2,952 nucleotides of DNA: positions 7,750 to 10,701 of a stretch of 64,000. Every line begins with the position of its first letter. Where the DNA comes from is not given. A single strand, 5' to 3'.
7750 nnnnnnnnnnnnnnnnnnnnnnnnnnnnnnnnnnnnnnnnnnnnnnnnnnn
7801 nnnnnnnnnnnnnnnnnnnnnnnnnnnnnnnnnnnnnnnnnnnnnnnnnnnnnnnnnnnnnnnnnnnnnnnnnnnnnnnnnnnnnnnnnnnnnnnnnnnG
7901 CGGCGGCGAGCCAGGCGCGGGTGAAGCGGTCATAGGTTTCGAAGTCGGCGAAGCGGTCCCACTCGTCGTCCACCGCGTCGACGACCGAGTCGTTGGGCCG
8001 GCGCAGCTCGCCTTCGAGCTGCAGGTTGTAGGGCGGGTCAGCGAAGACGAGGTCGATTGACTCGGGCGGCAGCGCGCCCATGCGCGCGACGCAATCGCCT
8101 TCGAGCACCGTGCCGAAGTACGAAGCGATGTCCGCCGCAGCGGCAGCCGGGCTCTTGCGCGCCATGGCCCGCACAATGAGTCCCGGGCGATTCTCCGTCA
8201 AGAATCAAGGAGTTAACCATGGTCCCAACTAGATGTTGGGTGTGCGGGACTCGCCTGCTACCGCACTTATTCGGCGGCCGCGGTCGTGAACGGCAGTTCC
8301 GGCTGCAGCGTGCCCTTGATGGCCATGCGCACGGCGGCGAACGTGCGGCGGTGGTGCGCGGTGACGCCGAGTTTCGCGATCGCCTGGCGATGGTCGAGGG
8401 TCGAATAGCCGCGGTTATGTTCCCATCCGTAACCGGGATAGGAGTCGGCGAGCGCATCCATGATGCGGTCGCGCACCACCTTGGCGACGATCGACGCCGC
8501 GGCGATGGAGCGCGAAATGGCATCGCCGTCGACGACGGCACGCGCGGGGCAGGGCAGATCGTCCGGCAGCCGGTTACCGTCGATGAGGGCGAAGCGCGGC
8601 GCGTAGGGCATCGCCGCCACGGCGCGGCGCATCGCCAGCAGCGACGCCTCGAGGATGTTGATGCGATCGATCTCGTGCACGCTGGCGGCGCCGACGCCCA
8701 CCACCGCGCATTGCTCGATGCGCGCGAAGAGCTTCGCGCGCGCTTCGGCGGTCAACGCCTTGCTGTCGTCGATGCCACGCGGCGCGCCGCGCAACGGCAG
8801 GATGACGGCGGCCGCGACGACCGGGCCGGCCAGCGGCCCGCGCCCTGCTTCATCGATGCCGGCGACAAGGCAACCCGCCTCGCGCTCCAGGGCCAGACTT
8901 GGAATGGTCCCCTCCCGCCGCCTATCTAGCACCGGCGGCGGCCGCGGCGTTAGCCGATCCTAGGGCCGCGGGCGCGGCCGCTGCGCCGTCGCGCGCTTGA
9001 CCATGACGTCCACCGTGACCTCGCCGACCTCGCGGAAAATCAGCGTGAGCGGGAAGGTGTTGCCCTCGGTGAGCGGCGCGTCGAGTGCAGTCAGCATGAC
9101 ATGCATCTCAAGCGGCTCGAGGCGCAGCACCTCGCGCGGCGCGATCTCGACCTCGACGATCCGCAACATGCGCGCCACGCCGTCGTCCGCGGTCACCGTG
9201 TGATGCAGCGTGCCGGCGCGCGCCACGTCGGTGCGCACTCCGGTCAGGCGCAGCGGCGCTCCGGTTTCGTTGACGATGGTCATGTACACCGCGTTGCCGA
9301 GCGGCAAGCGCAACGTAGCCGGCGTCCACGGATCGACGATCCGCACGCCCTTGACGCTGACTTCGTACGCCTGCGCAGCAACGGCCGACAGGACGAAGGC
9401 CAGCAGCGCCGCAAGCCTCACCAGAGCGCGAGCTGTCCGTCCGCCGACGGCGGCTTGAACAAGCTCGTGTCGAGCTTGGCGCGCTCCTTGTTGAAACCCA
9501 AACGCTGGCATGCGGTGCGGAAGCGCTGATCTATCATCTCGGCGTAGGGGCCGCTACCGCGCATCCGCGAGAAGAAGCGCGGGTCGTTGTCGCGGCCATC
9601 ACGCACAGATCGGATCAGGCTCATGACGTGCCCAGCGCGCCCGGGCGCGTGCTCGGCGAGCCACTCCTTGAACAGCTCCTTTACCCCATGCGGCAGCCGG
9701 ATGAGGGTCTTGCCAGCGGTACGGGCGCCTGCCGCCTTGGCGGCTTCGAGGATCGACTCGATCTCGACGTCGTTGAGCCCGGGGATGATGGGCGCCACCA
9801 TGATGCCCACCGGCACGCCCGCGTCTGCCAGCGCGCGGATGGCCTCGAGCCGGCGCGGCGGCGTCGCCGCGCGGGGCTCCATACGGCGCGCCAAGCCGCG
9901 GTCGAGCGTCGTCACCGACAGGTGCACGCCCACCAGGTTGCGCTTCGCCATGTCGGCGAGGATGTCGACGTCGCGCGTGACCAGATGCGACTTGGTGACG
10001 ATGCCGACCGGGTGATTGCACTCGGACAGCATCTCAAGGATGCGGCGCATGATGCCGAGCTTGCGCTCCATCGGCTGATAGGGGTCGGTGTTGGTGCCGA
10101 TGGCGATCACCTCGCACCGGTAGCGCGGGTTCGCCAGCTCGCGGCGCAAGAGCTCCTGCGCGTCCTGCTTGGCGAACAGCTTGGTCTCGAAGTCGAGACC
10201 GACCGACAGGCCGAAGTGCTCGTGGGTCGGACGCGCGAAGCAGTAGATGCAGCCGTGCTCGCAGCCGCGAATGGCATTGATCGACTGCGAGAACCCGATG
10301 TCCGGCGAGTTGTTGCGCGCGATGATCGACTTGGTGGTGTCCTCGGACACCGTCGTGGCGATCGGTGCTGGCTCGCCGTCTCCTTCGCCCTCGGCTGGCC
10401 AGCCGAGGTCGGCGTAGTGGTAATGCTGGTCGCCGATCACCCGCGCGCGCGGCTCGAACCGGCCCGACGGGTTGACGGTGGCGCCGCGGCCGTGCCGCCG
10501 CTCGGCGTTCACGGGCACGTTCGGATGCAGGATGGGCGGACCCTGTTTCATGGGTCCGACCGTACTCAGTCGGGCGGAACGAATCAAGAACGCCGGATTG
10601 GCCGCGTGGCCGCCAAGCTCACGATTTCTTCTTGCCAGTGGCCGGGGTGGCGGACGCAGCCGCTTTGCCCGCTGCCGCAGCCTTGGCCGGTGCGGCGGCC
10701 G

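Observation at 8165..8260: Four GANTC sites clustered over the ccrM promoter, suggesting methylation-state autoregulation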

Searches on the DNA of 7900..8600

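Call 38: search_rna_families(source=window, start=7900, end=8600, threshold=evalue, max_evalue=1)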
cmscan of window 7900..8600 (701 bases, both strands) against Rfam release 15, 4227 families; matches with E-value up to 1: 2.
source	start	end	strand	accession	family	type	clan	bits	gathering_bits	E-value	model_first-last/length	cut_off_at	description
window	8454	8556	-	RF01754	radC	Cis-reg;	-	24.5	40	0.013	1-149/149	no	radC RNA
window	7979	8022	-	RF02927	Actino-ugpB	Gene; sRNA;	-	18.5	42.5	0.92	11-48/61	no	Actino-ugpB RNA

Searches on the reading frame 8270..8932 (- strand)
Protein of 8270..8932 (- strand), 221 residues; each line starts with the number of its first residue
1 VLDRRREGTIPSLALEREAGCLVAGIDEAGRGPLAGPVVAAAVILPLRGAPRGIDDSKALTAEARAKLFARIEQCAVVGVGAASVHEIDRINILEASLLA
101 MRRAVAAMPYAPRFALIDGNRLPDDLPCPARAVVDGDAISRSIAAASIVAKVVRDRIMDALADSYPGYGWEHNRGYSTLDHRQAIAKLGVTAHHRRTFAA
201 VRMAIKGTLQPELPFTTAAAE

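Call 5: search_protein_families(library=ncbifam, proteins=[window:8270-8932:-])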
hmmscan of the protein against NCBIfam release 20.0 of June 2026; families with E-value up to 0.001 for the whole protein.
window:8270-8932:- (221 aa): 9 families
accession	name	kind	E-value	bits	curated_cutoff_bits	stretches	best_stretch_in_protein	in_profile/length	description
NF000595.1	PRK00015.1-3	equivalog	3.5e-71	239.1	167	1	22-202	3-185/188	ribonuclease HII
NF000594.1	PRK00015.1-1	equivalog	1.7e-66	224.4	243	1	21-202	68-249/251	ribonuclease HII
NF000596.1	PRK00015.1-4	equivalog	4e-65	219.2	251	1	22-205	1-184/186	ribonuclease HII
NF010537.0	PRK13925.1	equivalog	1.9e-57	194.2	252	1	19-201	8-195/200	ribonuclease HII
NF010538.0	PRK13926.1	equivalog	2.8e-54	184.5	285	1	19-206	19-206/213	ribonuclease HII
NF000598.1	PRK00015.2-2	equivalog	1.7e-51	174.8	273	1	14-201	13-203/203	ribonuclease HII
NF000600.1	PRK00015.2-4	equivalog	2.1e-46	158.2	364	1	13-202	20-211/212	ribonuclease HII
NF011119.0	PRK14550.1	equivalog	1.2e-21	77.6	350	1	23-202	2-189/204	ribonuclease HII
TIGR00729.1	TIGR00729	equivalog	2.5e-18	66.9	123.3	1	23-94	1-78/207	ribonuclease HII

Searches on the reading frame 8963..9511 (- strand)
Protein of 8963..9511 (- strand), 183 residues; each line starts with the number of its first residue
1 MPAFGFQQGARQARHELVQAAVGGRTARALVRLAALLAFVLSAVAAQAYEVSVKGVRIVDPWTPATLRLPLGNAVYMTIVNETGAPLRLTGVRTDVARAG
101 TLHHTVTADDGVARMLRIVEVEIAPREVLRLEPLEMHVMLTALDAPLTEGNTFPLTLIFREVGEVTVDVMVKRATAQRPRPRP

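Call 58: search_protein_families(library=pfam, proteins=[window:8963-9511:-])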
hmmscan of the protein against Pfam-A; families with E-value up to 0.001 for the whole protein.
window:8963-9511:- (183 aa): 1 family
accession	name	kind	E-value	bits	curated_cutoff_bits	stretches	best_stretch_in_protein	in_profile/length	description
PF04314.18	PCuAC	-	1.4e-25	89.7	29.4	1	59-167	2-109/109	Copper chaperone PCu(A)C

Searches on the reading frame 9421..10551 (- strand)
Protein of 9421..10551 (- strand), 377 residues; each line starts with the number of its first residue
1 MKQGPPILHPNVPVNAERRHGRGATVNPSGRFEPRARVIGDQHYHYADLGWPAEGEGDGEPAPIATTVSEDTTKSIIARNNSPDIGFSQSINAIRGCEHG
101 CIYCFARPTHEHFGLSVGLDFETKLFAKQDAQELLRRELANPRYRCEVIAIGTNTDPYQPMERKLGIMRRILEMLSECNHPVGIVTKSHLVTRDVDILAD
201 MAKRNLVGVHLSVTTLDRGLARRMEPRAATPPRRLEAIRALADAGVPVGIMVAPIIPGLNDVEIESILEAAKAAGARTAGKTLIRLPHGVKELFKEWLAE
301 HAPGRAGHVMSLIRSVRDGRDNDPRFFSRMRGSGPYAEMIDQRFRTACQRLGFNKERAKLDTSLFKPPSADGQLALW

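Call 58: search_protein_families(library=pfam, proteins=[window:9421-10551:-])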
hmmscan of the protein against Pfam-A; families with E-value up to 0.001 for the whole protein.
seq(377 aa): 1 family
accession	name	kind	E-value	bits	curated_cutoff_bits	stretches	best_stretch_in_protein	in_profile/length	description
PF04055.27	Radical_SAM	-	6.3e-21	75.7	29.5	1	91-270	1-165/166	Radical SAM superfamily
